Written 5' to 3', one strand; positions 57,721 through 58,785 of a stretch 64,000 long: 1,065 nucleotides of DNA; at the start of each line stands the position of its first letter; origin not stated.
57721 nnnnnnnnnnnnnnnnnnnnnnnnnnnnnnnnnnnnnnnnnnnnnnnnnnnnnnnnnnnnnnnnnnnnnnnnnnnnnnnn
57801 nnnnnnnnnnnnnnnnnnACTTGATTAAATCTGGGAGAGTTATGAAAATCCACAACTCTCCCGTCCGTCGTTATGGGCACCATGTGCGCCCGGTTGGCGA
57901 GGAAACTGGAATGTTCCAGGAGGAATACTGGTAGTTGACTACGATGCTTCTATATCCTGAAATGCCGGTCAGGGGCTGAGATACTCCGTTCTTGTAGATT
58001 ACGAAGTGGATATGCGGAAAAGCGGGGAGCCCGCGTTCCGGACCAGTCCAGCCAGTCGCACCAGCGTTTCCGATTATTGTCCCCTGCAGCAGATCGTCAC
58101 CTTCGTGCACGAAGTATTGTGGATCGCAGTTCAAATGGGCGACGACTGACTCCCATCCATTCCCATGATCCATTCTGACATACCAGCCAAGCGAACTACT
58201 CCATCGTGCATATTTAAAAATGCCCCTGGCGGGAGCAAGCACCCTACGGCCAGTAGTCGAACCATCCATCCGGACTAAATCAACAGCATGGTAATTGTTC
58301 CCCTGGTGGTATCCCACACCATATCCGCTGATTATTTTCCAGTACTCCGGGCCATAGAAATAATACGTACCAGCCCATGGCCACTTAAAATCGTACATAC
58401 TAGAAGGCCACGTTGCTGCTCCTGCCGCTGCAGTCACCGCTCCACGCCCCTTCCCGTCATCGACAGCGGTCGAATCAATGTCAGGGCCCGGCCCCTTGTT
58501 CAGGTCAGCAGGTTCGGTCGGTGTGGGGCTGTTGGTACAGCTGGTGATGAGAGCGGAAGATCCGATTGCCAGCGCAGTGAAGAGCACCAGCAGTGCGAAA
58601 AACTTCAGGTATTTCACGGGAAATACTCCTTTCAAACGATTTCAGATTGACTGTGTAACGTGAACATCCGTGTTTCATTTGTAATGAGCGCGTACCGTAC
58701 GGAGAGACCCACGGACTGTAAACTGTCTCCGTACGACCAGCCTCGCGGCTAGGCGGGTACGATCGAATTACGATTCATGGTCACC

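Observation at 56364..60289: AT-rich island resembling a lysis/attack cassette: lipoprotein M23 peptidase, two small 3-TM proteins, a lipoprotein and two secreted proteins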

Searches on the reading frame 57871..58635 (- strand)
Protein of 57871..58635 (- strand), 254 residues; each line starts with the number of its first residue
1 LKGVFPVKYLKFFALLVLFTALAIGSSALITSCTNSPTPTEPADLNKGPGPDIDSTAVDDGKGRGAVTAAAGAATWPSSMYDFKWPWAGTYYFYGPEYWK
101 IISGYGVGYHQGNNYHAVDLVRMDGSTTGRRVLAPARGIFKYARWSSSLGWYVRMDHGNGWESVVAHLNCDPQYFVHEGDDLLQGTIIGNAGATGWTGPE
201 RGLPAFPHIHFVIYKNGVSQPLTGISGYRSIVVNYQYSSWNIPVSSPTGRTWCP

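Call 5: search_protein_families(library=pfam, proteins=[window:57871-58635:-], max_evalue=0.1)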
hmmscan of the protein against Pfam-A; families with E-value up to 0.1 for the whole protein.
window:57871-58635:- (254 aa): 1 family
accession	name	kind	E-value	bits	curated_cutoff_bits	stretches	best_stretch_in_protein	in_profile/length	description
PF01551.29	Peptidase_M23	-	8.1e-15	55.2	28.7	1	127-219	11-93/96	Peptidase family M23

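Call 7: search_protein_families(library=phrogs, proteins=[window:57871-58635:-], max_evalue=0.1)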
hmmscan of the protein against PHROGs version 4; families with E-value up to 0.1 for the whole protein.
window:57871-58635:- (254 aa): 6 families
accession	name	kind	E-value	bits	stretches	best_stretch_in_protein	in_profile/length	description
phrog_6700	-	lysis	1.7e-07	29.6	1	126-219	2633-2717/2898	endolysin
phrog_36429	-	unknown function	2.2e-06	26.7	1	128-218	139-225/1159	-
phrog_7767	-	other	2.8e-05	24.9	1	100-214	5-107/194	metallo-endopeptidase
phrog_37190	-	other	0.00035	21.1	1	127-197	149-216/244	peptidase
phrog_16615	-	other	0.00041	20.2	1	102-218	406-509/529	peptidase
phrog_3578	-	lysis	0.031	14.7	1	156-197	288-327/405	endolysin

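Call 8: search_protein_families(library=ncbifam, proteins=[window:57871-58635:-], max_evalue=0.1)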
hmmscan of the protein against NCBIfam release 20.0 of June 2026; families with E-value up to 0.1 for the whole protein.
window:57871-58635:- (254 aa): 7 families
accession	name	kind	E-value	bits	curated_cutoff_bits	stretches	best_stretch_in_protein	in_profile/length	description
NF052336.1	PdgHdaseHSB100310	equivalog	1e-10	41.5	500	1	70-225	22-153/316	peptidoglycan hydrolase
NF052530.1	Heli_ShapePgp3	exception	3.5e-05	23.1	300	1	108-219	165-257/270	peptidoglycan metallopeptidase Pgp3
NF053738.1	S2SprSpoIIQBc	equivalog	0.00016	21.4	250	1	116-218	123-215/232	stage II sporulation protein SpoIIQ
NF008652.0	PRK11649.1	equivalog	0.0021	16.8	341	1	128-222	322-407/439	murein DD-endopeptidase MepM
NF050804.1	CellDivDipMCaul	equivalog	0.0052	15.6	900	1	93-197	507-604/634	cell division endopeptidase DipM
NF053825.1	PdgNdpepShyA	equivalog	0.023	13.4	700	1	128-213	305-380/425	peptidoglycan DD-endopeptidase ShyA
NF053824.1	PdgNdpepShyC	equivalog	0.075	11.9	700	1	129-219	306-386/429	peptidoglycan DD-endopeptidase ShyC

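Call 19: find_homologous_proteins(query=window:57871-58617:-, max_evalue=0.00001)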
Query window:57871-58617:- (248 aa): 20 proteins with E <= 0.00001 among 804 candidates.
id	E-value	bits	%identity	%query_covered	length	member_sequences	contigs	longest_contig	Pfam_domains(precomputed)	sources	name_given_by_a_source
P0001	1.7e-170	583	100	100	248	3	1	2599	PF01551.30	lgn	-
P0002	3.4e-112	392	70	100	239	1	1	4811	PF01551.30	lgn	-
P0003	2.2e-83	298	66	82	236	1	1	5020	PF01551.30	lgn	-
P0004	2.4e-76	275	66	74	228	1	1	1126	PF01551.30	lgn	-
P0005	8.9e-72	260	55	91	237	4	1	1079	PF01551.30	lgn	-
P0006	9.1e-71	256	59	84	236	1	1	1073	PF01551.30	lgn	-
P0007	2.8e-62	228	58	72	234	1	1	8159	PF01551.30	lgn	-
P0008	3.7e-48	182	52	75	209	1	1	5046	PF01551.30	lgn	-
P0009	4.1e-40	156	49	74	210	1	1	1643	PF01551.30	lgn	-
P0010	1.3e-39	154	44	98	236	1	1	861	PF01551.30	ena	-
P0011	2.8e-38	150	49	73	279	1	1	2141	PF01551.30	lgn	-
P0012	5.0e-38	149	42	94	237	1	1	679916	PF01551.30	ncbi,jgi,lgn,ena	ncbi:MAG: M23 family metallopeptidase [Patescibacteria group bacterium]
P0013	9.7e-36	141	44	75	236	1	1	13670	PF01551.30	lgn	-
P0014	1.5e-32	131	45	75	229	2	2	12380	PF01551.30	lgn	-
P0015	2.6e-32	130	42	91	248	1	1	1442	PF01551.30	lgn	-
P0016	1.9e-31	127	38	96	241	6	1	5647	PF01551.30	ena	-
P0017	5.1e-31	126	39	99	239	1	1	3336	PF01551.30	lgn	-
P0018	3.0e-29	120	39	98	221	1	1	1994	PF01551.30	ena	-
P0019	1.1e-24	105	36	97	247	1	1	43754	PF01551.30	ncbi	ncbi:MAG: M23 family metallopeptidase [Patescibacteria group bacterium]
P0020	7.7e-19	86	34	99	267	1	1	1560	PF01551.30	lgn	-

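Call 20: find_encoding_contigs(protein=P0002, flank=10000, max_places=3)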
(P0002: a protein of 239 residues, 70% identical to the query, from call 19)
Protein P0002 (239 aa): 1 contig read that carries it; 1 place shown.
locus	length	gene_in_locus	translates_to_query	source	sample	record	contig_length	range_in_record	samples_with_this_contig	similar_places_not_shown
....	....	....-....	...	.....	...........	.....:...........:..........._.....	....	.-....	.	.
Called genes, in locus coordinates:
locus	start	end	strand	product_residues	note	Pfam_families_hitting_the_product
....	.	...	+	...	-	?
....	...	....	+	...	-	-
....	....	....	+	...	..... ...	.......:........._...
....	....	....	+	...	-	-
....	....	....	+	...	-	-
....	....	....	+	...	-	?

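Call 21: find_encoding_contigs(protein=P0007, flank=10000, max_places=3)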
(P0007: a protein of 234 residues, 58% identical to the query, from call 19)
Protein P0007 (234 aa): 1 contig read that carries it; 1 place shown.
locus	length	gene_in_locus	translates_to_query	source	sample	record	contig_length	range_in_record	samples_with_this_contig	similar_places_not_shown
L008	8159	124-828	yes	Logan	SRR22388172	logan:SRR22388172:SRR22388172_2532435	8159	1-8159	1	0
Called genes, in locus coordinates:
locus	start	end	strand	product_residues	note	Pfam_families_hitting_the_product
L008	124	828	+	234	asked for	PF01551:Peptidase_M23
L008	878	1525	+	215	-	-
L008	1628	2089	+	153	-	PF06983:3-dmu-9_3-mt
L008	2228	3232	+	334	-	PF00710:Asparaginase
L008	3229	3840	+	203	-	-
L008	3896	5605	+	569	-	PF09972:DUF2207, PF20990:DUF2207_C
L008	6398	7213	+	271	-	-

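Call 22: find_encoding_contigs(protein=P0012, flank=10000, max_places=3)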
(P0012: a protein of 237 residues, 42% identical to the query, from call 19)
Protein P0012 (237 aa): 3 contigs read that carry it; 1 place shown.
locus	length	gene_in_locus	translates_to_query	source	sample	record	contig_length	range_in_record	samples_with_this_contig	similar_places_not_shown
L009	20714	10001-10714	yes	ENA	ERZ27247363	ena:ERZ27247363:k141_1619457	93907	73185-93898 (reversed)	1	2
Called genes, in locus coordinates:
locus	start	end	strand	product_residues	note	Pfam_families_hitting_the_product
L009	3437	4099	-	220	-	-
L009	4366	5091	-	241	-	PF00175:NAD_binding_1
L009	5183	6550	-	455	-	PF02844:GARS_N, PF01071:GARS_A, PF02843:GARS_C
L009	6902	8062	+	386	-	PF13793:Pribosyltran_N, PF14572:Pribosyl_synth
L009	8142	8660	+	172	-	-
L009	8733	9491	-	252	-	-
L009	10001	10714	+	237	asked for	PF01551:Peptidase_M23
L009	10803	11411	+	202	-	-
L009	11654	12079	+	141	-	PF00436:SSB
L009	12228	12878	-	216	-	PF13489:Methyltransf_23, PF01209:Ubie_methyltran (faint), PF13847:Methyltransf_31, PF08241:Methyltransf_11, PF08242:Methyltransf_12 (weak), PF13649:Methyltransf_25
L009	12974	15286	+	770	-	PF00932:LTD, PF00801:PKD, PF18911:PKD_4, PF00932:LTD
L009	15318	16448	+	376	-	PF00149:Metallophos, PF12850:Metallophos_2 (weak)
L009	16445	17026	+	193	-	PF01553:Acyltransferase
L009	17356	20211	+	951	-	PF02739:5_3_exonuc_N, PF01367:5_3_exonuc, PF01612:DNA_pol_A_exo1, PF22619:DNA_polI_exo1, PF00476:DNA_pol_A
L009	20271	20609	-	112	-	-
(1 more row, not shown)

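Call 23: find_encoding_contigs(protein=P0013, flank=10000, max_places=3)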
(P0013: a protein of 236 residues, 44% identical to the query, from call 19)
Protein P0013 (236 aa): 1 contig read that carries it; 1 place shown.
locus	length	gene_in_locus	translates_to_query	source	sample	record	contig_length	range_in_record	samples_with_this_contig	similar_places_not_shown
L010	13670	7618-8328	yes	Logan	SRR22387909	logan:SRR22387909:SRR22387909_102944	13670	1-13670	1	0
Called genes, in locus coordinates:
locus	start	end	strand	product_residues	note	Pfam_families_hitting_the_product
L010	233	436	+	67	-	-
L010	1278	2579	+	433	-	PF00817:IMS, PF11799:IMS_C (weak)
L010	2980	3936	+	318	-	PF04055:Radical_SAM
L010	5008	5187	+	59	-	-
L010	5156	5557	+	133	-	PF00436:SSB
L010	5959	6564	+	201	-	-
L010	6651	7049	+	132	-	-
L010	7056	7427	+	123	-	-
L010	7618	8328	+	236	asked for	PF01551:Peptidase_M23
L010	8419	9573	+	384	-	-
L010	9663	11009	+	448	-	PF00275:EPSP_synthase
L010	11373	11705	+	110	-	PF05635:23S_rRNA_IVP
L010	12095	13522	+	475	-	PF16927:HisKA_7TM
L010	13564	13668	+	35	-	?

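Call 28: find_encoding_contigs(protein=P0001, flank=10000, max_places=10)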
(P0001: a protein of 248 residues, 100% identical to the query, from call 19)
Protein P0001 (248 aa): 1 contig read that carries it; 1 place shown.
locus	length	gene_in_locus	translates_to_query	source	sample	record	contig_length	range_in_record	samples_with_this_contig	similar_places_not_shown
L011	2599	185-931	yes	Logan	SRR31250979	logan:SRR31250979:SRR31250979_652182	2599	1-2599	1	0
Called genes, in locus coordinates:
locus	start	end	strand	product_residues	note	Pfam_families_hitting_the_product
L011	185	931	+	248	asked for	PF01551:Peptidase_M23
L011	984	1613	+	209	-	-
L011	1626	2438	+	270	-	-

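Call 36: search_solved_structures(query=window:57871-58617:-, max_evalue=0.001, show_alignments=3)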
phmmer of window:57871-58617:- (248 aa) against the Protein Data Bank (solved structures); distinct sequences matched with E-value up to 0.001: 1.
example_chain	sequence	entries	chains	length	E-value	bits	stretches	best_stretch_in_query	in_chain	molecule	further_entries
3uz0_B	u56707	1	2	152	0.00066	22.1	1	111-214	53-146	Stage II sporulation protein Q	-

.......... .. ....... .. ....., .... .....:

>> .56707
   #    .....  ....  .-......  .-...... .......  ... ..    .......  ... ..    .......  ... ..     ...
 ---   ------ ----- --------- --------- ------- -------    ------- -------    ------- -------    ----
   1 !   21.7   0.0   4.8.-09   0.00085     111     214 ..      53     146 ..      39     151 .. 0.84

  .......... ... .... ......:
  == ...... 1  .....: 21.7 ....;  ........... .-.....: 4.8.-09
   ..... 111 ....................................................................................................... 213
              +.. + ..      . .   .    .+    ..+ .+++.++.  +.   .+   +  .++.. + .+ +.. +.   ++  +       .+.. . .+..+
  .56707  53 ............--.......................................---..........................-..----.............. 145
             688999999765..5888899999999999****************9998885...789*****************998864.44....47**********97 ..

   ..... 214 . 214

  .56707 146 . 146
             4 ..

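Call 39: find_related_loci(query=A1, collection=viral_contigs, flank=8000)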
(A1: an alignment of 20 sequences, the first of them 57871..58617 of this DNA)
Query A1 (248 aa) in viral_contigs; peptide patterns used: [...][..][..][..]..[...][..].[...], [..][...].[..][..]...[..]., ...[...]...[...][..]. (x = any residue, [..] = any of these).
90 stretches matched a pattern, but none encodes a relative of the query by tblastn (E <= 1e-3).

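Call 41: find_related_loci(query=A2, collection=genome_contigs, flank=8000)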
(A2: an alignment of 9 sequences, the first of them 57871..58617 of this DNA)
Query A2 (248 aa) in genome_contigs; peptide patterns used: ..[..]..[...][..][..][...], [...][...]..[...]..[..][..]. (x = any residue, [..] = any of these).
61 stretches matched a pattern; 32 encode a relative of the query (tblastn E <= 1e-3); 32 distinct loci.
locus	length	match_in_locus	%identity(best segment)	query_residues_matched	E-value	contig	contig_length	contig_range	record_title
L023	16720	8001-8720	45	1-248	4e-50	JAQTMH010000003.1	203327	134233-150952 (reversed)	MAG: Patescibacteria group bacterium isolate STA_36 NODE_133_length_203327_cov_5.263081_Sandtown_A, whole genome shotgun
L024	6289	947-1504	50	62-248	8e-47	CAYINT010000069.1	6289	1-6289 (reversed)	MAG TPA_asm: uncultured Gammaproteobacteria bacterium isolate ERP119705_co25_626 genome assembly, contig: NODE_14723_len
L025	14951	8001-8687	42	10-247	6e-45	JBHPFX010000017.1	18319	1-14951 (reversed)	Patescibacteria group bacterium isolate SAG AM-311-L03 NODE_17_length_18319_cov_26.529457, whole genome shotgun sequence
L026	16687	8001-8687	42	11-247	1e-44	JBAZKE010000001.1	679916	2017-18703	MAG: Patescibacteria group bacterium isolate SO_2017_LW4_136 scaffold_25_c1_LW137-91_2017, whole genome shotgun sequence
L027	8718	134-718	42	52-243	6e-37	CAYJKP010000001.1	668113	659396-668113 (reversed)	MAG TPA_asm: uncultured Gammaproteobacteria bacterium isolate ERP124720_co1_115 genome assembly, contig: NODE_11_length_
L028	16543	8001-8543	40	68-243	3e-32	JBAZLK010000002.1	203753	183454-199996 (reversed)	MAG: Patescibacteria group bacterium isolate SO_2017_LW4_167 scaffold_171_c1_LW137-91_2017, whole genome shotgun sequenc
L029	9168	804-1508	41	1-247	8e-43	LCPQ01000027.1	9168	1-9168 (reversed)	MAG: Parcubacteria group bacterium GW2011_GWA2_48_9 UY34_C0027, whole genome shotgun sequence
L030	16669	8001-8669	30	4-240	2e-17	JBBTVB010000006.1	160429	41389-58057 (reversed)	MAG: Patescibacteria group bacterium isolate H32-bin092_1 H32_bin092_1_000000000006, whole genome shotgun sequence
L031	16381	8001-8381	31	73-211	3e-11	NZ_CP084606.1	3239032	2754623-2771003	Brucepastera parasyntrophica strain RmG11 chromosome, complete genome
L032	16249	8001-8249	34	119-211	3e-10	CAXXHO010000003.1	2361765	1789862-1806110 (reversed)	MAG: Treponemataceae bacterium isolate 993fe4e0-e8d4-426d-abe3-fbd43088238e genome assembly, contig: contig_3, whole gen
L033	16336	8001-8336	31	90-211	4e-10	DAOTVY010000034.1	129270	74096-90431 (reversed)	MAG TPA_asm: Chloroflexia bacterium isolate H111_92 k127_668231, whole genome shotgun sequence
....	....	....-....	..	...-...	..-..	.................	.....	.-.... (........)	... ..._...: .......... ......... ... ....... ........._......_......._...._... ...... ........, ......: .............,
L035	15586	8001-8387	26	64-213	2e-9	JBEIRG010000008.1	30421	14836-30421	MAG: Sphaerobacterales bacterium isolate Sample-107-S80-bin-11 Sample_107_S80-bin_11-k141_722109, whole genome shotgun s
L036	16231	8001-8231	38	132-217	3e-9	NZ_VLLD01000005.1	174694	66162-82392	Treponema putidum strain ATCC 700334 JM98DRAFT_scaffold00005.5, whole genome shotgun sequence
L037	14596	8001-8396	32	59-212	3e-9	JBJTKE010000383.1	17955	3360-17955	MAG: Chloroflexota bacterium isolate samp_4310_concoct_673 samp_4310_1073883, whole genome shotgun sequence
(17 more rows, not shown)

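Call 44: search_protein_families(library=pfam, proteins=[L023:6435-7214:+, L028:9326-10075:+, L029:2386-3039:+, L010:5959-6564:+, L030:4437-4937:+, L029:4214-6034:+, L023:7297-7854:+, L028:10148-10807:+, L023:9417-10034:+, L029:3447-4169:+], max_evalue=0.05)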
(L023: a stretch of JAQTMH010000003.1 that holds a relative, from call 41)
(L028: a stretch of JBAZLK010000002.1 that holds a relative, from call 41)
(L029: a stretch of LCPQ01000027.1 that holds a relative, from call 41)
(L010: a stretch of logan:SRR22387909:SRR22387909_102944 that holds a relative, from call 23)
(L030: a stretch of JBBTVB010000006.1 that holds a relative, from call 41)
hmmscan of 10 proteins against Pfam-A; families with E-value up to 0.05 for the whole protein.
L023:6435-7214:+ (259 aa): 0 families

L028:9326-10075:+ (249 aa): 2 families
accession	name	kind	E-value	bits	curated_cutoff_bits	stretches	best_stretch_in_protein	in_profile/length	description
PF13529.12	Peptidase_C39_2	-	0.00045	21.2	24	1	77-218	1-142/143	Peptidase_C39 like family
PF11814.14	DUF3335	-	0.045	13.7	25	0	187-221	134-168/206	Peptidase_C39 like family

L029:2386-3039:+ (217 aa): 0 families

L010:5959-6564:+ (201 aa): 1 family
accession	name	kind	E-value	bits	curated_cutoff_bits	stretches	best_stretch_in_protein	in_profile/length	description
PF08670.17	MEKHLA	-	0.00084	19.7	23.7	1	115-167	31-78/143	MEKHLA domain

L030:4437-4937:+ (166 aa): 0 families

L029:4214-6034:+ (606 aa): 3 families
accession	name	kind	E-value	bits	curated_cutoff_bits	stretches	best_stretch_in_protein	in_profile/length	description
PF01551.29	Peptidase_M23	-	8.6e-14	52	28.7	1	68-158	12-92/96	Peptidase family M23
PF18962.6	Por_Secre_tail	-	2.1e-09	38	27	1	528-603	2-74/75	Secretion system C-terminal sorting domain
PF13860.13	FlgD_ig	-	0.013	15.9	27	0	545-592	22-74/79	FlgD Ig-like domain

L023:7297-7854:+ (185 aa): 0 families

L028:10148-10807:+ (219 aa): 0 families

L023:9417-10034:+ (205 aa): 1 family
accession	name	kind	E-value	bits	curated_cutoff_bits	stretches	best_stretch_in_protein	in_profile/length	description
PF18933.6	PsbP_2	-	0.003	18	27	1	15-176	4-163/184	PsbP-like protein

L029:3447-4169:+ (240 aa): 2 families
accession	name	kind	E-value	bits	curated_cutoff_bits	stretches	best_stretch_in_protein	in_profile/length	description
PF18933.6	PsbP_2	-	2.5e-13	50.9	27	1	61-213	23-164/184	PsbP-like protein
PF13572.11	DUF4134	-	0.0047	17.6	26.5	1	12-48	36-72/93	Domain of unknown function (DUF4134)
